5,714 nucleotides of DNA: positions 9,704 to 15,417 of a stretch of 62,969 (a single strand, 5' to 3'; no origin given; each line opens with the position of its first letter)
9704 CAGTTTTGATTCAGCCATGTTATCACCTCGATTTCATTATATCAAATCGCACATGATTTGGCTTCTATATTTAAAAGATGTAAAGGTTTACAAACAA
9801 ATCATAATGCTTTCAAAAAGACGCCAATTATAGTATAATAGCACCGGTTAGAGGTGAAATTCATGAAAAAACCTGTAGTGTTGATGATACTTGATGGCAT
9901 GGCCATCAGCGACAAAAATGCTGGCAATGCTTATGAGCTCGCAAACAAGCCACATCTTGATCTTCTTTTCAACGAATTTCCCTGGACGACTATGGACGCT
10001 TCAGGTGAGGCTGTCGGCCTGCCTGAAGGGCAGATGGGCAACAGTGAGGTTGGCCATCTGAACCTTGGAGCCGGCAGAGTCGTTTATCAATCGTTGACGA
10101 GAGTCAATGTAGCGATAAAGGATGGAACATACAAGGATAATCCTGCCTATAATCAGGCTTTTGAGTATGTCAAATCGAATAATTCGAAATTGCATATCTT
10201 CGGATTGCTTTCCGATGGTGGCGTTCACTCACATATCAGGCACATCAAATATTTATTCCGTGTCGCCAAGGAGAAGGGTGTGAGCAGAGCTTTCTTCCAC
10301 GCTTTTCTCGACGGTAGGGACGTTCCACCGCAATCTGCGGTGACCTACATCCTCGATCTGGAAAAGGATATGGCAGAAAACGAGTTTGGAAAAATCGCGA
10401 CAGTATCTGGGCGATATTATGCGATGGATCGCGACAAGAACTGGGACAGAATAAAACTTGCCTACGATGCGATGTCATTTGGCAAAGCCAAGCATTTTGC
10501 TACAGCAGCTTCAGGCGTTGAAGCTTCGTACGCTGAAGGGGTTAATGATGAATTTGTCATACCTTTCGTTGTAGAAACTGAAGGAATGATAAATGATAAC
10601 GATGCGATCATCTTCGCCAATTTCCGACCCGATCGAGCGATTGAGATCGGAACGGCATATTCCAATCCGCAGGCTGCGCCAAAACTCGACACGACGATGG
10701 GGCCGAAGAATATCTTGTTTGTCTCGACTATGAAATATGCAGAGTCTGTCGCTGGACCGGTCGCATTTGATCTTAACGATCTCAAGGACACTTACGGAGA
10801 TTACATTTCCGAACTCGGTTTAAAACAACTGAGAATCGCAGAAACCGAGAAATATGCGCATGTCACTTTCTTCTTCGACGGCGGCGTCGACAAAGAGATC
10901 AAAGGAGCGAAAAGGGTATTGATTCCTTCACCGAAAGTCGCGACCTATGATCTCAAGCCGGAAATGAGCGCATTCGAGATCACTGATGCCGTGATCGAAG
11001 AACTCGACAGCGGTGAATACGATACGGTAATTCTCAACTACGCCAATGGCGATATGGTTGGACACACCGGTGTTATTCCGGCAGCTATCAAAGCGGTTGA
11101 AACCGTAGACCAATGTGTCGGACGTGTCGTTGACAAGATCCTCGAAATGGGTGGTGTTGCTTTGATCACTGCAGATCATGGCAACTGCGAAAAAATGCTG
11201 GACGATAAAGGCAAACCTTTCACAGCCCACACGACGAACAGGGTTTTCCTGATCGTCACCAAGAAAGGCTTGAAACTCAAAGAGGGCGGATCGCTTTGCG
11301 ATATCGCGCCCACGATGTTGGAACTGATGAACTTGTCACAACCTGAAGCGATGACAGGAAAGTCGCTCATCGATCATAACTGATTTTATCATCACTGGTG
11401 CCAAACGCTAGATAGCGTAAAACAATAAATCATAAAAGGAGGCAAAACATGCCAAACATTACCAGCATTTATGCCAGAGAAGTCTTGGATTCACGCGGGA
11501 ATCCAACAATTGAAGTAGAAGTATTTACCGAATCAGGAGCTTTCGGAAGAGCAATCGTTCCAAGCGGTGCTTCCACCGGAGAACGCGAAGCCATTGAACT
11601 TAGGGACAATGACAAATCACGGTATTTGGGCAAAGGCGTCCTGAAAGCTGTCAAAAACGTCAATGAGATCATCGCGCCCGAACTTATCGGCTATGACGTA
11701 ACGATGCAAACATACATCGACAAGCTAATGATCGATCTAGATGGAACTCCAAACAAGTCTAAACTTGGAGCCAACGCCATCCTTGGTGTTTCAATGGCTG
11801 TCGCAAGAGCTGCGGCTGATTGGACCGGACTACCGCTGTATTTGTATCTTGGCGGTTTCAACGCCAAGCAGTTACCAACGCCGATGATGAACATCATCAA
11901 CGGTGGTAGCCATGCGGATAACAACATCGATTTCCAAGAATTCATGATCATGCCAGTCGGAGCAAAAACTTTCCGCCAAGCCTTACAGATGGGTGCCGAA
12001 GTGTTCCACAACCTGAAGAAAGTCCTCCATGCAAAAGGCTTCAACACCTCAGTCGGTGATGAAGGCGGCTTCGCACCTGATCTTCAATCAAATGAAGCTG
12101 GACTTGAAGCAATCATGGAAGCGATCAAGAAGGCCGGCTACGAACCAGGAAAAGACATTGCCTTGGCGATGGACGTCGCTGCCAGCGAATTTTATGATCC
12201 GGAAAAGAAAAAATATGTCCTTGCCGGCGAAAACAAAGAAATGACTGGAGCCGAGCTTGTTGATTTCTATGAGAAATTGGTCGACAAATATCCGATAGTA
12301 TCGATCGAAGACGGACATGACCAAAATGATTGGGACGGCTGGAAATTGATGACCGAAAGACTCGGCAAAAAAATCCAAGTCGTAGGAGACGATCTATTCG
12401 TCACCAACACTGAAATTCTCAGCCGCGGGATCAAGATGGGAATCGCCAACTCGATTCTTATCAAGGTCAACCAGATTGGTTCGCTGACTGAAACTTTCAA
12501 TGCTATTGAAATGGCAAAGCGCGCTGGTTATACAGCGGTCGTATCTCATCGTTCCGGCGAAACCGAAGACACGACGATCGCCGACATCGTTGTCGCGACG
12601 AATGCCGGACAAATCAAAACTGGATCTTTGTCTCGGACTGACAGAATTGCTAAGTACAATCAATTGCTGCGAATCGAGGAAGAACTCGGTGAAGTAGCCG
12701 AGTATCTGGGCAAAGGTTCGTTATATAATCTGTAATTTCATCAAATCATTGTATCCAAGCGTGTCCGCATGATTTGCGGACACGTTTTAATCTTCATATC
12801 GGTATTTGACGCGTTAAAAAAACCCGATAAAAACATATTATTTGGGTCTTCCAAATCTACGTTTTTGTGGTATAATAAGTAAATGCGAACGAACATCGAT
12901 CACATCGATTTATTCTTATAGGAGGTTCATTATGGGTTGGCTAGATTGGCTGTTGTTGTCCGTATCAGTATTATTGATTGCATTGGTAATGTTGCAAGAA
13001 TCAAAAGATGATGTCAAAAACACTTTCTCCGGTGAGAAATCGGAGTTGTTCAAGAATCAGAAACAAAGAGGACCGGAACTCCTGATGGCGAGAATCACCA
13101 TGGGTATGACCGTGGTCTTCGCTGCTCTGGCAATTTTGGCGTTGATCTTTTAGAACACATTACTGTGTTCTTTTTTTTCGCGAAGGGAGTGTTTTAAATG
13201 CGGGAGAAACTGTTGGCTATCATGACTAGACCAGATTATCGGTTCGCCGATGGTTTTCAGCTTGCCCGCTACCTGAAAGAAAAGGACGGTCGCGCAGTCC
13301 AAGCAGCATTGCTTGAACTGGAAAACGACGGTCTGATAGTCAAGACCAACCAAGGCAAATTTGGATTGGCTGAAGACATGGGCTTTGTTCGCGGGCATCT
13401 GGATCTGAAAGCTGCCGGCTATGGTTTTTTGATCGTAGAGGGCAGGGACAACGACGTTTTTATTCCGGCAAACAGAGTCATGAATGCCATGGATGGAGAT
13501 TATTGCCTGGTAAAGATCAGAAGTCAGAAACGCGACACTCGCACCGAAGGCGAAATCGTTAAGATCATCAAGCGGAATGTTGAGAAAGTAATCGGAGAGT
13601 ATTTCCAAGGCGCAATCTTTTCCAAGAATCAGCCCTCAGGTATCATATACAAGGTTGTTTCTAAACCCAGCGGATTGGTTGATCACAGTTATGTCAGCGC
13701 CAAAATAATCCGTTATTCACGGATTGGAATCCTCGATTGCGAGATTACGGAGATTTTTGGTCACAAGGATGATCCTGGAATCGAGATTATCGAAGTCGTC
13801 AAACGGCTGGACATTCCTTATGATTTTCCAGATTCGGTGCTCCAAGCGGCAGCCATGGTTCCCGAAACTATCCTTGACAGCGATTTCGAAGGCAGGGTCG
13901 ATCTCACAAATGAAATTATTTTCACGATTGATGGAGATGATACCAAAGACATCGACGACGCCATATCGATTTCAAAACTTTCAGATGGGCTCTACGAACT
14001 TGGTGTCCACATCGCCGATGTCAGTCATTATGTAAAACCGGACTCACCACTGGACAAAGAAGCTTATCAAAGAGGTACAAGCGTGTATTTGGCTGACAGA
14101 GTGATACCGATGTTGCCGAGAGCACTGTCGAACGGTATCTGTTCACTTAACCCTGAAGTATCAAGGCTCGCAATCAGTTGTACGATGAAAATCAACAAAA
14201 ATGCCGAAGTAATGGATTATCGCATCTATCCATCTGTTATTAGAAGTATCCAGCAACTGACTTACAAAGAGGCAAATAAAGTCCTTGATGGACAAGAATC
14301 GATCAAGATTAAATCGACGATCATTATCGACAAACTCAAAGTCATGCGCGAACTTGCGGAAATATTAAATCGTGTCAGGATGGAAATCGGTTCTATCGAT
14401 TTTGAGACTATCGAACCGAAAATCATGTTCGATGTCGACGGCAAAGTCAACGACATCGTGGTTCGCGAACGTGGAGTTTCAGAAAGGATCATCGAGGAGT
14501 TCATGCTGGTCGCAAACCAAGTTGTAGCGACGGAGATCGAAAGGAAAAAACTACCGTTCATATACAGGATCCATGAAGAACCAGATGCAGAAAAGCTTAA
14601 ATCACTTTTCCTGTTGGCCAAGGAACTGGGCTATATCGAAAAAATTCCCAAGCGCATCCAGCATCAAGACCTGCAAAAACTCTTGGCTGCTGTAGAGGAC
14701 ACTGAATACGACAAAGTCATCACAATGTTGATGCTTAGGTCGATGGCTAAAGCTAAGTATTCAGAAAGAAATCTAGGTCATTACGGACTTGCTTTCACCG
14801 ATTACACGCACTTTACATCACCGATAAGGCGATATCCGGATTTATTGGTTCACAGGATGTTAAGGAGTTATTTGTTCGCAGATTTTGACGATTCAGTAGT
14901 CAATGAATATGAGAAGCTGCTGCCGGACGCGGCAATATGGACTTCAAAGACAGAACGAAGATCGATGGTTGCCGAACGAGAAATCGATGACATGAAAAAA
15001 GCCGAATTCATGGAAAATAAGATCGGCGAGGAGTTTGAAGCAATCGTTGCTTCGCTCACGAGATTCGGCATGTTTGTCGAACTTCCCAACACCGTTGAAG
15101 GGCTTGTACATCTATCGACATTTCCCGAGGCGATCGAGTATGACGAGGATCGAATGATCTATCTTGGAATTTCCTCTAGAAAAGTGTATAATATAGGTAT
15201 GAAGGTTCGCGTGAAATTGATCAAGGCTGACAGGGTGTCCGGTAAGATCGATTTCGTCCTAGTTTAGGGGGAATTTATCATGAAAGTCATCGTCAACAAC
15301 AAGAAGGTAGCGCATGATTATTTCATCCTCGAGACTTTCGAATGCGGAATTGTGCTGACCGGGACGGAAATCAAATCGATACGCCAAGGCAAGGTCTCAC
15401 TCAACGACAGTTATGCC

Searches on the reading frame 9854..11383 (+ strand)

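Call 70: search_protein_families(library=pfam, proteins=[window:9854-11383:+], max_evalue=0.00001)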
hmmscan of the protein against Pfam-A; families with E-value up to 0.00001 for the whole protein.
window:9854-11383:+ (509 aa): 2 families
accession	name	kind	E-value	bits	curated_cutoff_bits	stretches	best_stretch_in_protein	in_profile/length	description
PF01676.23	Metalloenzyme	-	8.6e-82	274.9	24.3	1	6-495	1-251/252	Metalloenzyme superfamily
PF06415.18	iPGM_N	-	4.1e-75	252.5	27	1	84-296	1-216/217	BPG-independent PGAM N-terminus (iPGM_N)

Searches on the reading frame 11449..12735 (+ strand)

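Call 70: search_protein_families(library=pfam, proteins=[window:11449-12735:+], max_evalue=0.00001)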
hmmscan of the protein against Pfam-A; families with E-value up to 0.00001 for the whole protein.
window:11449-12735:+ (428 aa): 2 families
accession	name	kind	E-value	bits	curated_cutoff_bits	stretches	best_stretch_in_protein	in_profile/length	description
PF00113.28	Enolase_C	-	1.4e-140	468.2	21.5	1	141-424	3-292/296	Enolase, C-terminal TIM barrel domain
PF03952.21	Enolase_N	-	2.9e-62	209.1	35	1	4-134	1-131/131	Enolase, N-terminal domain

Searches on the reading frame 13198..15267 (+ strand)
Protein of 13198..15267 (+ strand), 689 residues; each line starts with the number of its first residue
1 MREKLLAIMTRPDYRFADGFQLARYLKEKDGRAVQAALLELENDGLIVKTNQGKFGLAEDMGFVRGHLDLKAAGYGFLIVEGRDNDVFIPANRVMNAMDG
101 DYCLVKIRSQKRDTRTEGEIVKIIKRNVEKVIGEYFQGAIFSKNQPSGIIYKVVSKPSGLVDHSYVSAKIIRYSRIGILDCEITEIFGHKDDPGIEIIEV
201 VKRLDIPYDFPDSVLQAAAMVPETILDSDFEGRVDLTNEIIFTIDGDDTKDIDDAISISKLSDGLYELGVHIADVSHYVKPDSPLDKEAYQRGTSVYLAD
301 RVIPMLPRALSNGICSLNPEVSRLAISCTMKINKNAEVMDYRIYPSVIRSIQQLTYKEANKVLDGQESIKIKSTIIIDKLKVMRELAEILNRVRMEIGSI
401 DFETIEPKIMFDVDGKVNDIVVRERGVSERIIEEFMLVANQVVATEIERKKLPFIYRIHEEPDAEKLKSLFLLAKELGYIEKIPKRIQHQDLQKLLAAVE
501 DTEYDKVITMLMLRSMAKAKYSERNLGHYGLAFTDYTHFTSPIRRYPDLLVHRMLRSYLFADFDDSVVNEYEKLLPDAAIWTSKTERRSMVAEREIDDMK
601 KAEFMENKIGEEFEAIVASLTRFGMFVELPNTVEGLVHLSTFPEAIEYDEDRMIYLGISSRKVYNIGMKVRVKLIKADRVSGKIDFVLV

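Call 70: search_protein_families(library=pfam, proteins=[window:13198-15267:+], max_evalue=0.00001)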
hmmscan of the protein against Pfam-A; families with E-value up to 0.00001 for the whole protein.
window:13198-15267:+ (689 aa): 4 families
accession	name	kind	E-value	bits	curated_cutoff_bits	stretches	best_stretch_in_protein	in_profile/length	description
PF00773.25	RNB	-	6.7e-119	397.4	29.3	1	233-560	1-325/326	RNB domain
PF17876.7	CSD2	-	6e-16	58.7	26.2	1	158-211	21-74/74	Cold shock domain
PF08206.17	OB_RNB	-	1.5e-15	57.1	24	1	66-123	1-58/58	Ribonuclease B OB domain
PF00575.29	S1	-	5.3e-12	46.4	22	1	608-686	3-71/74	S1 RNA binding domain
